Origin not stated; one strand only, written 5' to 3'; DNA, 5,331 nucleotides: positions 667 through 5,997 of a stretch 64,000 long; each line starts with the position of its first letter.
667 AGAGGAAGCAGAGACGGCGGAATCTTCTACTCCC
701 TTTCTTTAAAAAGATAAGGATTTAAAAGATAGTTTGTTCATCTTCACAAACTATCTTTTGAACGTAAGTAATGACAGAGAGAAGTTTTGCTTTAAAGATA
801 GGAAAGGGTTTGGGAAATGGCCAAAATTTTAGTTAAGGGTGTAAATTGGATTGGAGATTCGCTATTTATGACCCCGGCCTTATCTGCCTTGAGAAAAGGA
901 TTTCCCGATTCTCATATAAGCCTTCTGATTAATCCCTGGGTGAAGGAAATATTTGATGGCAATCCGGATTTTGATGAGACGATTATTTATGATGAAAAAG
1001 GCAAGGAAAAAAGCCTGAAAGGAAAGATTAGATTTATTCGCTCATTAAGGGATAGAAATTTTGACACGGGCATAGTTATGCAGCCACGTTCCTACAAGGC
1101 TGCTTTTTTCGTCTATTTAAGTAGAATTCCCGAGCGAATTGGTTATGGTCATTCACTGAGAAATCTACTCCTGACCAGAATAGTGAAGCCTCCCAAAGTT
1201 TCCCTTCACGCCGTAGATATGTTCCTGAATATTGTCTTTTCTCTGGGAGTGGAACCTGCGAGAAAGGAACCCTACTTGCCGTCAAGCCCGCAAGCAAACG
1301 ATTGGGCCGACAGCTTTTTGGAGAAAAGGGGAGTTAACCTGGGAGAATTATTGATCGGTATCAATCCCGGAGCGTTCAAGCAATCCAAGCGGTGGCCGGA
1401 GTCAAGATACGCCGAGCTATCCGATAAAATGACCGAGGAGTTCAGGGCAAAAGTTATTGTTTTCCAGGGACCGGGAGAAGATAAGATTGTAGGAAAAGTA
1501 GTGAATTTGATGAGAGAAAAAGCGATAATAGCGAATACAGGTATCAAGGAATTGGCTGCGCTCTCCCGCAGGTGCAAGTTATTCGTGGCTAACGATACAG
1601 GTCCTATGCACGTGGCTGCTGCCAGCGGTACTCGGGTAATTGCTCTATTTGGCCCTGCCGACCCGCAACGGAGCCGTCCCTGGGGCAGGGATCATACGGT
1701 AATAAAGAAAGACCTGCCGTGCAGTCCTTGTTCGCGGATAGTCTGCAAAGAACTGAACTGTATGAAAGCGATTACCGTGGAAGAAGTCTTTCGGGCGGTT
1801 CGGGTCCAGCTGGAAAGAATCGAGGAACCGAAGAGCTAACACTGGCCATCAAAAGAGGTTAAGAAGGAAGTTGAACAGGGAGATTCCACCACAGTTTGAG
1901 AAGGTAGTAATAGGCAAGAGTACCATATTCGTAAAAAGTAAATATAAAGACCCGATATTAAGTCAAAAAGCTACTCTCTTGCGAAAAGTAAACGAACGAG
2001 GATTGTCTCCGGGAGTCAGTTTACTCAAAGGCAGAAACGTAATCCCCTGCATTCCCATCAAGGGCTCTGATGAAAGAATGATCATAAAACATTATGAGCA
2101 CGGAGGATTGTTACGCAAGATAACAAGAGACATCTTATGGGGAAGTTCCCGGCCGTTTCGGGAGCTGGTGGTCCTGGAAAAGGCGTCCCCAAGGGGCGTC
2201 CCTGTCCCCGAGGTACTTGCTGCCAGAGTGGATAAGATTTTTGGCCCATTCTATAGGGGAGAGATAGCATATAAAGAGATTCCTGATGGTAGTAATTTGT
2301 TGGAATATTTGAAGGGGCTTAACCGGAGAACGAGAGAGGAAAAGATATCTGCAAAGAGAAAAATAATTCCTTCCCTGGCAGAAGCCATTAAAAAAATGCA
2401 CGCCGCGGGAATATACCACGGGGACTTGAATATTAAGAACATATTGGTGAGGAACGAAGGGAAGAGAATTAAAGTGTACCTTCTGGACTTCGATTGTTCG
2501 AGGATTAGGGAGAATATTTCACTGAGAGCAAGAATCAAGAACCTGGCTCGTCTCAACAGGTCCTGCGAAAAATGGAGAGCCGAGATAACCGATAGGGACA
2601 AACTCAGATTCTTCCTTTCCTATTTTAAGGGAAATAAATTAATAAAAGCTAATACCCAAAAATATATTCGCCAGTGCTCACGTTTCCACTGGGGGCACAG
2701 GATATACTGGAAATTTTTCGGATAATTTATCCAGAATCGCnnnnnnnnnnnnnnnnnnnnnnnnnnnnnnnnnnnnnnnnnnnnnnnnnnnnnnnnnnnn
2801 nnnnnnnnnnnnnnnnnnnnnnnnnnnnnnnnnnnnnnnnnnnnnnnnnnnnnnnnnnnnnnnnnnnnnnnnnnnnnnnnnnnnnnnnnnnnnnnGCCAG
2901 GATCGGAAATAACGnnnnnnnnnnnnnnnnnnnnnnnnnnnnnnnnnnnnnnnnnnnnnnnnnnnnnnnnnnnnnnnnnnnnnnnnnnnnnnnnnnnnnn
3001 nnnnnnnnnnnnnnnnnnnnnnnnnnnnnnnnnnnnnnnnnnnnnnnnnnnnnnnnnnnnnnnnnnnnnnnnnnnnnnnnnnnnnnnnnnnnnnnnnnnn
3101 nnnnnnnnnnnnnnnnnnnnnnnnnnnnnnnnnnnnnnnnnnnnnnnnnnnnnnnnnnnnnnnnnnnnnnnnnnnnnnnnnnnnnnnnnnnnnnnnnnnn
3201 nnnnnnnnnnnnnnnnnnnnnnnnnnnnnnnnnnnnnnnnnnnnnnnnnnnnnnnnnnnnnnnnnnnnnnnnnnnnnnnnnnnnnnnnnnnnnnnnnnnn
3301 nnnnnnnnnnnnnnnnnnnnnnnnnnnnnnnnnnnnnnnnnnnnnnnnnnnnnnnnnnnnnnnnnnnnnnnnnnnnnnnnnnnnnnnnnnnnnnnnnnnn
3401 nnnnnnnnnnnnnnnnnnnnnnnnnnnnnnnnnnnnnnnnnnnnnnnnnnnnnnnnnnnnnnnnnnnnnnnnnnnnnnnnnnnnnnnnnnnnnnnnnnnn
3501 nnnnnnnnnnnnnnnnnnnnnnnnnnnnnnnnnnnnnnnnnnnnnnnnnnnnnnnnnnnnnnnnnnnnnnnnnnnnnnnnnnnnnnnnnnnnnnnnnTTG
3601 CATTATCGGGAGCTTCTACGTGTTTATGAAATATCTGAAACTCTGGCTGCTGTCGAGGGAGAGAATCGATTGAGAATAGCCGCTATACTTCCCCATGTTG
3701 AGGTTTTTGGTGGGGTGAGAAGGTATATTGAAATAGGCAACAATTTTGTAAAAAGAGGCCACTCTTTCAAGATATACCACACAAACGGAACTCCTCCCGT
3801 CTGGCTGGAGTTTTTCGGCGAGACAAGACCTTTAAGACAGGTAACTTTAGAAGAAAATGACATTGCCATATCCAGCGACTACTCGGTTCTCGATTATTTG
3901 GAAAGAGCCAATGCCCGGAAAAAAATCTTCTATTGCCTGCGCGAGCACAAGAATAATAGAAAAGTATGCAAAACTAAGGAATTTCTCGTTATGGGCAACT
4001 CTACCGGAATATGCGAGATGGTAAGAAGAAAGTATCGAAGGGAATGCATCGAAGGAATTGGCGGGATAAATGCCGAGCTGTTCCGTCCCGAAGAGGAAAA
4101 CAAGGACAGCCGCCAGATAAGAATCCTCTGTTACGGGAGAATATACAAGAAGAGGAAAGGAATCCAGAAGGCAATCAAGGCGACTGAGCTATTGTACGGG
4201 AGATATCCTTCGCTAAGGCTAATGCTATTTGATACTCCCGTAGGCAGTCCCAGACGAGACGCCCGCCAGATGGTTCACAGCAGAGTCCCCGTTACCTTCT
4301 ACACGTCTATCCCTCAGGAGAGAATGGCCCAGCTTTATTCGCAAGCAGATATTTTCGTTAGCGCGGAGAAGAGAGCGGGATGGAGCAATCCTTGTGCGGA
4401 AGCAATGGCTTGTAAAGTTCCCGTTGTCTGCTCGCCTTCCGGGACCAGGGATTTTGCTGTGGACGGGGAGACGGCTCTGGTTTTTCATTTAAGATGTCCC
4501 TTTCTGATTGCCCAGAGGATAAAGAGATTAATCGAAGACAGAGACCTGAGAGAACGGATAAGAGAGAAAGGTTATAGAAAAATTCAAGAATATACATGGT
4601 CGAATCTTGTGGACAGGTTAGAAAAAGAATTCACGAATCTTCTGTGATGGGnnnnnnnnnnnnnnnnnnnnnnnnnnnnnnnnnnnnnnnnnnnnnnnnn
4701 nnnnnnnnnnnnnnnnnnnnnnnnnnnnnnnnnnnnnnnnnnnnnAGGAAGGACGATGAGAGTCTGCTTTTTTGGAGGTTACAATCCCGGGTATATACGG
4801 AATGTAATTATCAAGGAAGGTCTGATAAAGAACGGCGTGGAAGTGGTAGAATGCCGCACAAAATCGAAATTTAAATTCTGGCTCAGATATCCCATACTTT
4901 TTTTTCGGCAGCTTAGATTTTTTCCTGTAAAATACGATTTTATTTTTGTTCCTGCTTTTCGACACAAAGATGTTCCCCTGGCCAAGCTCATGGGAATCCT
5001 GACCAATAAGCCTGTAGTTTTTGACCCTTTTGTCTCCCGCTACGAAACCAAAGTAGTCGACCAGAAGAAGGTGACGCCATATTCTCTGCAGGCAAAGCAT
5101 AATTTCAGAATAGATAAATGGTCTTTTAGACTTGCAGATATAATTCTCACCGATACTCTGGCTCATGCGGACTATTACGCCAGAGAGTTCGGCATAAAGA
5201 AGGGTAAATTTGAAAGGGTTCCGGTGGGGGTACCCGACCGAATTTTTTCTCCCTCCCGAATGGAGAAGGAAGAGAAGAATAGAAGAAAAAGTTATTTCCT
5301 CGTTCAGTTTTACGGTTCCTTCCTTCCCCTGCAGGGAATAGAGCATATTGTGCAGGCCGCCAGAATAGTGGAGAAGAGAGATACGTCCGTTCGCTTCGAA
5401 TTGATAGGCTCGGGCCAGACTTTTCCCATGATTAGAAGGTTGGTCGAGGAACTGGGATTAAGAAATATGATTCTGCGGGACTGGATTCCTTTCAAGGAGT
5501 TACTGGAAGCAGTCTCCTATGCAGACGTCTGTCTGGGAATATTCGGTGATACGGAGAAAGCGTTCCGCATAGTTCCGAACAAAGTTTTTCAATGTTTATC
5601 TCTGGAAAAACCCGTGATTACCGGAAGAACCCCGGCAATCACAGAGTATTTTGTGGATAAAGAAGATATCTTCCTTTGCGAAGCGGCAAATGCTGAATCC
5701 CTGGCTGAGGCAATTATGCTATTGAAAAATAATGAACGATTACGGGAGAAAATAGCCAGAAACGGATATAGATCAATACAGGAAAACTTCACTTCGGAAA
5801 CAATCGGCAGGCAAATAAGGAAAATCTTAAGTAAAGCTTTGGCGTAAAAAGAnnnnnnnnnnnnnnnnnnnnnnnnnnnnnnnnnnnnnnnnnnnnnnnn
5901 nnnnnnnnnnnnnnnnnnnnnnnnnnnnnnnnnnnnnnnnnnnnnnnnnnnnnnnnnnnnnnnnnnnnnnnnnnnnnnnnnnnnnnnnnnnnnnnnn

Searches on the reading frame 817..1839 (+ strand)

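Call 68: search_protein_families(library=pfam, proteins=[window:817-1839:+])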
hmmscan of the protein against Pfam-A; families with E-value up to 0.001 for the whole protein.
window:817-1839:+ (340 aa): 1 family
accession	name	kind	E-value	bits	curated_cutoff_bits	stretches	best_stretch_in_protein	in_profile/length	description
PF01075.23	Glyco_transf_9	-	2.5e-44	151.9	22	1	72-313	3-244/247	Glycosyltransferase family 9 (heptosyltransferase)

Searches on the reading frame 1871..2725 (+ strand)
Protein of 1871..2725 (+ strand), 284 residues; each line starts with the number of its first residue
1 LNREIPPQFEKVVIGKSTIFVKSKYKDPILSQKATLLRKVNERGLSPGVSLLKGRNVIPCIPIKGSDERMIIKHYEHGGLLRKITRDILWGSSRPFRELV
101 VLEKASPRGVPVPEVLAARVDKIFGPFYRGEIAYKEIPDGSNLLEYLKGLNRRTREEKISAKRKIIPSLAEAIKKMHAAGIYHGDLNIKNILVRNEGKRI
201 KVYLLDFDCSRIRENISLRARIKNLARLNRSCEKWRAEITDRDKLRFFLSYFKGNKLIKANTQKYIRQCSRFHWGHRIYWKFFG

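Call 68: search_protein_families(library=pfam, proteins=[window:1871-2725:+])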
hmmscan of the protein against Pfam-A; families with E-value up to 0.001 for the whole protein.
window:1871-2725:+ (284 aa): 6 families
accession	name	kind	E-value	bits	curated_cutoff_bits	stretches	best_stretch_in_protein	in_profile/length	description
PF06293.20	Kdo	-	4.9e-30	105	21.3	1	70-251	30-207/207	Lipopolysaccharide kinase (Kdo/WaaP) family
PF00069.31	Pkinase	-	4.1e-07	30.1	31.7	1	137-215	79-150/263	Protein kinase domain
PF01636.29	APH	-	6.9e-06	26.4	23.2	0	180-212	169-199/239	Phosphotransferase enzyme family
PF19974.5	TCAD9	-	7.8e-05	22.4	40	1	176-213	294-327/429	Ternary complex associated domain 9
PF06315.17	AceK_kinase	-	0.00073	19.6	29.3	1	156-221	119-181/256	Isocitrate dehydrogenase kinase/phosphatase (AceK) kinase domain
PF07714.23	PK_Tyr_Ser-Thr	-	0.00084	19.2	23.1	0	140-211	85-150/258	Protein tyrosine and serine/threonine kinase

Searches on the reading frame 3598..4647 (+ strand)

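Call 68: search_protein_families(library=pfam, proteins=[window:3598-4647:+])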
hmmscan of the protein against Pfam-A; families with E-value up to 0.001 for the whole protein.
window:3598-4647:+ (349 aa): 4 families
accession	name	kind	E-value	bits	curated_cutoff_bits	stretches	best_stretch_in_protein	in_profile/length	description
PF00534.26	Glycos_transf_1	-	2.8e-21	76.2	26.4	1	165-327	7-171/172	Glycosyl transferases group 1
PF13692.12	Glyco_trans_1_4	-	4.8e-18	66.2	27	1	175-314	3-142/142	Glycosyl transferases group 1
PF13524.12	Glyco_trans_1_2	-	5.1e-12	46.4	25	1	231-342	28-143/144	Glycosyl transferase-like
PF20706.3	GT4-conflict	-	1.3e-06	28.1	26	1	153-281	177-314/385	Family 4 Glycosyltransferase in conflict systems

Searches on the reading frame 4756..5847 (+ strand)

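Call 68: search_protein_families(library=pfam, proteins=[window:4756-5847:+])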
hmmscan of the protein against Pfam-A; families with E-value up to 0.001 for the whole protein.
window:4756-5847:+ (363 aa): 3 families
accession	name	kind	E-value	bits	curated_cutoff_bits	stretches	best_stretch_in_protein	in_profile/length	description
PF00534.26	Glycos_transf_1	-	8.1e-16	58.5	26.4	1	171-339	6-171/172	Glycosyl transferases group 1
PF13692.12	Glyco_trans_1_4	-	1.9e-12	48.1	27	1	184-323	5-139/142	Glycosyl transferases group 1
PF13524.12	Glyco_trans_1_2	-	2.3e-12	47.5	25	1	208-354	11-142/144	Glycosyl transferase-like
